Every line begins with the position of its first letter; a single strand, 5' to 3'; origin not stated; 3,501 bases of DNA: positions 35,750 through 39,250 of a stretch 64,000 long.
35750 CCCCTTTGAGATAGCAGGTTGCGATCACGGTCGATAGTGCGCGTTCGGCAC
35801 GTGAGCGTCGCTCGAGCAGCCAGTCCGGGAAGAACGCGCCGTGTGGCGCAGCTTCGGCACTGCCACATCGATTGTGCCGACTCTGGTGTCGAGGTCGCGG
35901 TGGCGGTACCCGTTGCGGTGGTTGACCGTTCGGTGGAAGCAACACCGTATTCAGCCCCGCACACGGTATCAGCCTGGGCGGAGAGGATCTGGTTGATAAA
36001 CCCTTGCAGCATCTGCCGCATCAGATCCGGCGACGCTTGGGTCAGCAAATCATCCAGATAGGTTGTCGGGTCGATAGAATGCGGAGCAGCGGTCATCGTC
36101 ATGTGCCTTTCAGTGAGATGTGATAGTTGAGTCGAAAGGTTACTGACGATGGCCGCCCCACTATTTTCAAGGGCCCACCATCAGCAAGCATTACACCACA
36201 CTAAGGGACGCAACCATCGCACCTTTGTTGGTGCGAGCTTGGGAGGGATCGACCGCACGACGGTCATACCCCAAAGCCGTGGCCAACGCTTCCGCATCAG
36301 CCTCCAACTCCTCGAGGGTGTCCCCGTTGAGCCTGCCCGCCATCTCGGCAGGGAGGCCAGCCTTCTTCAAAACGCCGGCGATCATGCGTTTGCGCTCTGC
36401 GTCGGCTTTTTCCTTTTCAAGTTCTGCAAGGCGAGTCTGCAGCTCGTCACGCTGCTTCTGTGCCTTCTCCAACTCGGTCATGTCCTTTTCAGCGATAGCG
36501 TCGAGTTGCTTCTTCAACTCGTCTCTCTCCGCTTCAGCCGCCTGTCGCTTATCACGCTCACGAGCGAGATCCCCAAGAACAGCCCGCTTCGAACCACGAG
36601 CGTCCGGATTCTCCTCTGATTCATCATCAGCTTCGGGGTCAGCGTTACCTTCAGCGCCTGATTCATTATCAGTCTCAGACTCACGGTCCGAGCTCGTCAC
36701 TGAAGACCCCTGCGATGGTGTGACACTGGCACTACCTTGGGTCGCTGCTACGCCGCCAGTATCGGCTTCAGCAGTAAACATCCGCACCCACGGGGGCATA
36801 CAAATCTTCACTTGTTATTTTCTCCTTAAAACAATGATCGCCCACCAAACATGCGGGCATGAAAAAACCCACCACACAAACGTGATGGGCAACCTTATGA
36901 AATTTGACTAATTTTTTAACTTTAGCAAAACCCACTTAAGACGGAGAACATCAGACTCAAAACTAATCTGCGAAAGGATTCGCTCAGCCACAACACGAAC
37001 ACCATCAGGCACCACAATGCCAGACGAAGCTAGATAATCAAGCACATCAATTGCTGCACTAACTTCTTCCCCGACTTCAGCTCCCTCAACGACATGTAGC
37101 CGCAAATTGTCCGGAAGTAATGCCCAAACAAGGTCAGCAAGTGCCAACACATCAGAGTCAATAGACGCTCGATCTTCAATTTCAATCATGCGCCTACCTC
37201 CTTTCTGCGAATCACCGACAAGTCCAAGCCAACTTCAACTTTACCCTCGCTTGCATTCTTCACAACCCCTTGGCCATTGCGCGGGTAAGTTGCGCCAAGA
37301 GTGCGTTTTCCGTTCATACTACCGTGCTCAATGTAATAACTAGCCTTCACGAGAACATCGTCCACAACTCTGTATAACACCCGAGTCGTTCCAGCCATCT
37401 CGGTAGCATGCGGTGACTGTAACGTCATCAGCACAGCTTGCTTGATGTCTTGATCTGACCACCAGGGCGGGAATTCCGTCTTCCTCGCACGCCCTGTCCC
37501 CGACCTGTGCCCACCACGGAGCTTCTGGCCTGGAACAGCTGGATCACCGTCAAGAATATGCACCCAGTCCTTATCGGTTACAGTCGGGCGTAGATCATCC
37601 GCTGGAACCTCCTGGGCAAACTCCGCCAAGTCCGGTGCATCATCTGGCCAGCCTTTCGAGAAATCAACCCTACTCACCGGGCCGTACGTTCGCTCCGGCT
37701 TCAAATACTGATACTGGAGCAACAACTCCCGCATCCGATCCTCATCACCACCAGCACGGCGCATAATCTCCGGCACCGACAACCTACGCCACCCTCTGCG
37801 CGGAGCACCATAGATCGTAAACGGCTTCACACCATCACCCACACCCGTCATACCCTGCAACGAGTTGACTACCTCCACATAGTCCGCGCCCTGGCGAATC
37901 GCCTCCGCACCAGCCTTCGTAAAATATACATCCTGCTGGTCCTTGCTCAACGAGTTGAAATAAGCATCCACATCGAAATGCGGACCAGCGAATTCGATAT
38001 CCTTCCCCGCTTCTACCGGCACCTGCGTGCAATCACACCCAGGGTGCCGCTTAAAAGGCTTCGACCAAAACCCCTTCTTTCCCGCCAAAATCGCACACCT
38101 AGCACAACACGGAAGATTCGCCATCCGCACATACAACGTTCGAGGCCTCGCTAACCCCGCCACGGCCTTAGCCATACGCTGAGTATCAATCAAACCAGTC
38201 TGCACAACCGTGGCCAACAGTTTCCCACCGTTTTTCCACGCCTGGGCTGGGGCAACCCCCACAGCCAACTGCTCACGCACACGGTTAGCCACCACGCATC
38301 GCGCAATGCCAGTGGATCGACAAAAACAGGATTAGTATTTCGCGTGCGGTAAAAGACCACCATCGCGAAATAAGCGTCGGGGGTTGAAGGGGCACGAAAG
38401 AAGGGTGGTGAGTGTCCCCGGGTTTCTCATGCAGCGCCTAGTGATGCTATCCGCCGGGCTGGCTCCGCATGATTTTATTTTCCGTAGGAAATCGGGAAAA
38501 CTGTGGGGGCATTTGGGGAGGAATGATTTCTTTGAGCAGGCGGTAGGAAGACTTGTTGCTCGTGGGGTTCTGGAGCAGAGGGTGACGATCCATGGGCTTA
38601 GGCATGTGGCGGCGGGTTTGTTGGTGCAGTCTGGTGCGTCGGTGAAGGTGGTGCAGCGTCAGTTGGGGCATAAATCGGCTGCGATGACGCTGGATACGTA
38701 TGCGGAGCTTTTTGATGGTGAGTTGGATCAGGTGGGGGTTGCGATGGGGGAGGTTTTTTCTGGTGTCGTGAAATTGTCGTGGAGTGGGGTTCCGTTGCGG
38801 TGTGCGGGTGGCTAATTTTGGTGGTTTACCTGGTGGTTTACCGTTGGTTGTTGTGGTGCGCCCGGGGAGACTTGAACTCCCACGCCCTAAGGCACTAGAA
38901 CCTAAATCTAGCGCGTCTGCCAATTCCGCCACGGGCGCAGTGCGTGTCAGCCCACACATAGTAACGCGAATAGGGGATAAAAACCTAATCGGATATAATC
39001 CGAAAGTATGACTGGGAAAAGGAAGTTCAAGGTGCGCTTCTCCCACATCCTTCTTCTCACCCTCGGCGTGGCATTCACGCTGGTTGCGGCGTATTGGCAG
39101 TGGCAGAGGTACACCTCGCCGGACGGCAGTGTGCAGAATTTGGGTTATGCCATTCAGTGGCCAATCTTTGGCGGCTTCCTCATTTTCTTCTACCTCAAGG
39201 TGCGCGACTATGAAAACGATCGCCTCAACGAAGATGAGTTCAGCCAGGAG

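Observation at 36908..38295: Phage MuF protein carrying an EndoU-like RNase toxin domain, coupled to a small AT-rich candidate immunity gene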

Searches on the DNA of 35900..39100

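Call 86: search_rna_families(source=window, start=35900, end=39100, threshold=evalue, max_evalue=0.1)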
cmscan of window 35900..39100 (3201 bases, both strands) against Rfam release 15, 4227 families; matches with E-value up to 0.1: 1.
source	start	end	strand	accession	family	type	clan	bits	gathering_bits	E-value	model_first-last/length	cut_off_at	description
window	38857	38938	-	RF00005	tRNA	Gene; tRNA;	CL00001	54.7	29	2.5e-10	1-71/71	no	tRNA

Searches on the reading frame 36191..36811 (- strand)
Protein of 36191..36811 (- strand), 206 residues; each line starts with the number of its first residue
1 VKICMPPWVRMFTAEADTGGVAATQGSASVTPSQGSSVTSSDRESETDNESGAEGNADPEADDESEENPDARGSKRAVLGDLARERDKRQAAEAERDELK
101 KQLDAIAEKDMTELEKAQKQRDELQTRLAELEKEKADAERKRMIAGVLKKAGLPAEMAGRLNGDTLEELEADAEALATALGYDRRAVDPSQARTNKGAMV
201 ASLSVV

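Call 3: search_protein_families(library=pfam, proteins=[window:36191-36811:-], max_evalue=1)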
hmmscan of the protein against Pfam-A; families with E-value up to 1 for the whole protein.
window:36191-36811:- (206 aa): 10 families
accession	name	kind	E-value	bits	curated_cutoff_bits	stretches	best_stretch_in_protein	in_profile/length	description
PF14265.11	DUF4355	-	1.3e-06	29.1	25.4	1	91-179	16-109/124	Capsid assembly scaffolding protein Gp46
PF04822.18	Takusan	-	0.0025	18.1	28.1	1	111-135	23-47/85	Takusan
PF20616.4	Caps_syn_GfcC_N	-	0.034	14.8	22.1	1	113-162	49-100/129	Capsule biosynthesis GfcC, N-terminal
PF24611.2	Spectrin_Anc-1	-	0.088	13.5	33.2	1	88-136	19-67/115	Nuclear anchorage protein 1, spectrin-like repeat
PF13476.12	AAA_23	-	0.16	13.1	27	1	38-139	112-197/201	AAA domain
PF21037.2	CCDC138_cc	-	0.2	12.1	27.1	1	97-137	18-54/59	Coiled-coil-domain-containing protein 138, coiled-coil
PF23923.1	DUF7262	-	0.24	12.3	27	1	95-162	32-98/132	Family of unknown function (DUF7262)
PF14362.11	DUF4407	-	0.31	10.7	31.3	1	57-139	160-236/297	Domain of unknown function (DUF4407)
PF18186.6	SLATT_4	-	0.5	10.5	27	0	76-106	104-134/165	SMODS and SLOG-associating 2TM effector domain family 4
PF20883.3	Kbp-5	-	0.64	10.6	31.1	1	85-137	57-105/124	KNL (Kinetochore null) Binding Protein 5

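Call 6: search_protein_families(library=phrogs, proteins=[window:36191-36811:-], max_evalue=0.1)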
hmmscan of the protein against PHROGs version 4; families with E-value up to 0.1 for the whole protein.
window:36191-36811:- (206 aa): 13 families
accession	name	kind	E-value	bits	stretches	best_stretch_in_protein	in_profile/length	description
phrog_3760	-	head and packaging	4.8e-15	57.1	1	41-184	16-158/209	head scaffolding protein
phrog_1793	-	head and packaging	8.6e-14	53.1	1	45-192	8-153/193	head scaffolding protein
phrog_233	-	head and packaging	2.4e-11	45.6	1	47-196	4-143/161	head scaffolding protein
phrog_172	-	head and packaging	2.8e-11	44.9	1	49-179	36-165/229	head scaffolding protein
phrog_4638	-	head and packaging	7.6e-10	40.1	1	42-195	8-156/189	head scaffolding protein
phrog_9857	-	head and packaging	3.4e-06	28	1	45-196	4-146/165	head scaffolding protein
phrog_77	-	DNA, RNA and nucleotide metabolism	0.00059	19.4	1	79-155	729-803/967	SbcC-like subunit of palindrome specific endonuclease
phrog_4866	-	head and packaging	0.00074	20.4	1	18-133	18-133/245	head scaffolding protein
phrog_95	-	integration and excision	0.0014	18.2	1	68-141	449-511/651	integrase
phrog_5824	-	unknown function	0.0055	17.5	1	33-197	56-190/228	-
phrog_33580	-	unknown function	0.015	16.2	1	38-174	24-162/223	-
phrog_4708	-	head and packaging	0.026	15.3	1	26-166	19-158/245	head scaffolding protein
phrog_36217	-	unknown function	0.071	14.5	0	82-165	18-105/115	-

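Call 7: search_protein_families(library=ncbifam, proteins=[window:36191-36811:-], max_evalue=0.1)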
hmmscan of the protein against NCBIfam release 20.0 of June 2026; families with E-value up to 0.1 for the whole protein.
window:36191-36811:- (206 aa): 2 families
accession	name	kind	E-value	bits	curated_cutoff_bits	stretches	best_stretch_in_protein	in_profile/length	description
NF045487.1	ASRP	equivalog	0.00011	21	300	1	49-140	181-270/593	archaea-specific SMC-related protein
NF045780.1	TrlF_fam_ATP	equivalog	0.023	13.4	350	1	64-139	447-664/944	TrlF family AAA-like ATPase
